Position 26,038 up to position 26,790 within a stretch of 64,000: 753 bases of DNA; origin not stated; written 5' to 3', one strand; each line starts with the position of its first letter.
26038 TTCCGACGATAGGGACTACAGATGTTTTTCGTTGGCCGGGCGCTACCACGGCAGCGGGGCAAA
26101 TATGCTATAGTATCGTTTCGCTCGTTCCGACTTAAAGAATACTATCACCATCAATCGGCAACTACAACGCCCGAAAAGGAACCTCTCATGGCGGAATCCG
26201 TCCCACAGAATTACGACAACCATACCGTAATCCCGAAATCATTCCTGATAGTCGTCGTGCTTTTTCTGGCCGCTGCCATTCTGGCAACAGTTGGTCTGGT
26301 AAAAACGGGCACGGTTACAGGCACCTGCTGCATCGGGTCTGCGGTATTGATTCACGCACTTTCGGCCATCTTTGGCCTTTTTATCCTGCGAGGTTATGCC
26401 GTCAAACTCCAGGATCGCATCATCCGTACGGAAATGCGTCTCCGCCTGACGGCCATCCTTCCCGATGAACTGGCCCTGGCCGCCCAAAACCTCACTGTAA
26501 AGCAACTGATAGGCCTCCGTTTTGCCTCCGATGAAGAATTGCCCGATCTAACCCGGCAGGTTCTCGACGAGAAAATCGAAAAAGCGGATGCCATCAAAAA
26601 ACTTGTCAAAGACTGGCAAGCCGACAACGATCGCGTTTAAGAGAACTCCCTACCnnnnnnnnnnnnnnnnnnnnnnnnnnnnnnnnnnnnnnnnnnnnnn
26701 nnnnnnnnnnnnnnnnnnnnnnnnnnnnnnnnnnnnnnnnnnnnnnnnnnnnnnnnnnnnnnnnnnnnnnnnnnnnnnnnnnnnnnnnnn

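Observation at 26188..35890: Ten-gene same-strand glycan assembly/export operon with translationally coupled (ATGA) junctions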

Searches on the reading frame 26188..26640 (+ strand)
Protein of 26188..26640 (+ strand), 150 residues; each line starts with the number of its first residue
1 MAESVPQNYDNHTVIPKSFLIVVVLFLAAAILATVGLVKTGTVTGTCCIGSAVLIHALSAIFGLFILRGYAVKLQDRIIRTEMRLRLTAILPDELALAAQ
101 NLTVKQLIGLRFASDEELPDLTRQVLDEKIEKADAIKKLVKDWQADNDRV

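Call 5: search_protein_families(library=pfam, max_evalue=0.1, proteins=[window:26188-26640:+])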
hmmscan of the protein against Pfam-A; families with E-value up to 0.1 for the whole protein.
window:26188-26640:+ (150 aa): 3 families
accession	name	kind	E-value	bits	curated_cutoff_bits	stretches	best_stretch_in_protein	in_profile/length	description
PF20136.4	DUF6526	-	2.1e-35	122.3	23.7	1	6-150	3-145/145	Family of unknown function (DUF6526)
PF15865.11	Fanconi_A_N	-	0.06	13.2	27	1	56-104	66-114/355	Fanconi anaemia group A protein N terminus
PF03706.18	LPG_synthase_TM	-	0.072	13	33.4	1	19-87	120-187/302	Lysylphosphatidylglycerol synthase TM region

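Call 6: search_protein_families(library=ncbifam, max_evalue=0.1, proteins=[window:26188-26640:+])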
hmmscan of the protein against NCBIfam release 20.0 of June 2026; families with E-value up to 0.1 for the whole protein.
window:26188-26640:+ (150 aa): 0 families
